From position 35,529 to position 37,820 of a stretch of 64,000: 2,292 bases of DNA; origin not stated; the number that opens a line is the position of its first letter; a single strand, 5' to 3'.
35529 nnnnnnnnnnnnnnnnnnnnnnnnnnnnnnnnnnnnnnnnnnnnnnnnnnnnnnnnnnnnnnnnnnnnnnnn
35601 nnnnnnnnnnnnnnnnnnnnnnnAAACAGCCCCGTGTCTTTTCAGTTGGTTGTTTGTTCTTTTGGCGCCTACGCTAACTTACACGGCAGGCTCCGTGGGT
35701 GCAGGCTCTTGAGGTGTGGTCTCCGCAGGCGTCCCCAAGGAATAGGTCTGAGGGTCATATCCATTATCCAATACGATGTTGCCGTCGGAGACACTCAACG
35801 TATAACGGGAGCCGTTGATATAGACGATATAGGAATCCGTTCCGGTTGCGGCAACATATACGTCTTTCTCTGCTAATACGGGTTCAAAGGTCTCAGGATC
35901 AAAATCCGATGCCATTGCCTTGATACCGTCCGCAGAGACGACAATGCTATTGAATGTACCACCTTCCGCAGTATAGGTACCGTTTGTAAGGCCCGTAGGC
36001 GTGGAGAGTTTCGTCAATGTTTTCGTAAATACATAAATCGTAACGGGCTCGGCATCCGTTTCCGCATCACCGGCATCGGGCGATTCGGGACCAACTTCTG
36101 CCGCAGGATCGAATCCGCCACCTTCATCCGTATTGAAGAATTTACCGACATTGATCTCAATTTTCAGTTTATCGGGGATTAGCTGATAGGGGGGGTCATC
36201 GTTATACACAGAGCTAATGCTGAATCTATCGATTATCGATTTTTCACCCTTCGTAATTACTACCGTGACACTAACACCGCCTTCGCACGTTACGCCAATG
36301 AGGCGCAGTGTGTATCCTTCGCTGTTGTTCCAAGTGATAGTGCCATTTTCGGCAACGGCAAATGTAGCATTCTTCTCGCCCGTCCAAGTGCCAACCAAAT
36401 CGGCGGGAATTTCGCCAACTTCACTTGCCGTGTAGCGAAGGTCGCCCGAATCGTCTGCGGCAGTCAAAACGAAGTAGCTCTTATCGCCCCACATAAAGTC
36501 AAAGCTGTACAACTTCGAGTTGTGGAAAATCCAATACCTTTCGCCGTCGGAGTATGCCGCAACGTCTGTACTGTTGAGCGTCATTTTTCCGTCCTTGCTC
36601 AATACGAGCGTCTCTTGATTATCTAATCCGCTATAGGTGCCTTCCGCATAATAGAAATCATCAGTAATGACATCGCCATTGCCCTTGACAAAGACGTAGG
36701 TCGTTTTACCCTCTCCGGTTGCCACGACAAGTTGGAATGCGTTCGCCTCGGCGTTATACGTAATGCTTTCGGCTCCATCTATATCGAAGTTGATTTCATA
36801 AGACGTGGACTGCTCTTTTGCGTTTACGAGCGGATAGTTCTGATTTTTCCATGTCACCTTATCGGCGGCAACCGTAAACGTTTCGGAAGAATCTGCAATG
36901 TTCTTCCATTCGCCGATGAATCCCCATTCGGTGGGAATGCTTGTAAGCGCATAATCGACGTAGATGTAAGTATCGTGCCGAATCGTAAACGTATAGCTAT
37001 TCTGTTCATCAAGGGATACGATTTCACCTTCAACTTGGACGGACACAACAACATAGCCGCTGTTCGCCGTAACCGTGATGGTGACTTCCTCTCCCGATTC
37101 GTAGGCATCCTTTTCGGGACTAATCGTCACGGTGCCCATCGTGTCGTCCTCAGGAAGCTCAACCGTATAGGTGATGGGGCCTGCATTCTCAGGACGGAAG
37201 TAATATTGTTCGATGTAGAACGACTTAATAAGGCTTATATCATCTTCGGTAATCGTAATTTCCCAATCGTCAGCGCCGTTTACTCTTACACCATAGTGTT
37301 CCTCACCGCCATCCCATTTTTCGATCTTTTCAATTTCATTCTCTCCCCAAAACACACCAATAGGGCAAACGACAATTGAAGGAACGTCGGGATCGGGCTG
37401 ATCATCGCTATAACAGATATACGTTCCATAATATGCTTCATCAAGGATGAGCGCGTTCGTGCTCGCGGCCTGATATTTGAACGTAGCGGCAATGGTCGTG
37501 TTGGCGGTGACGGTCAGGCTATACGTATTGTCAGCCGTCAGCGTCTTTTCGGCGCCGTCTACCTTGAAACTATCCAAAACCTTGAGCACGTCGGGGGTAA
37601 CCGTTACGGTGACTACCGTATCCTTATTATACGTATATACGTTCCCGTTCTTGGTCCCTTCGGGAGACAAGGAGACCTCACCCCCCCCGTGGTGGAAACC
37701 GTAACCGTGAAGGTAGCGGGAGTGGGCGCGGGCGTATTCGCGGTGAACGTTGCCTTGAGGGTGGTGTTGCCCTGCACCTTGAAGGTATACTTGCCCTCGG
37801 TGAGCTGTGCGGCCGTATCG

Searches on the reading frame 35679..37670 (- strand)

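Call 12: search_protein_families(library=pfam, proteins=[window:35679-37670:-], max_evalue=0.01)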
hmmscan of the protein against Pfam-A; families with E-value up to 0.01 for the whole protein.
window:35679-37670:- (663 aa): 2 families
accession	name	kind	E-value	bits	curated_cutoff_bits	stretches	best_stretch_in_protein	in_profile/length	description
PF18998.6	Flg_new_2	-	5.1e-11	42.8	23.6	2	176-231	8-59/73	Divergent InlB B-repeat domain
PF07703.20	A2M_BRD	-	0.0021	18.8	22.7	0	134-209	56-130/140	Alpha-2-macroglobulin bait region domain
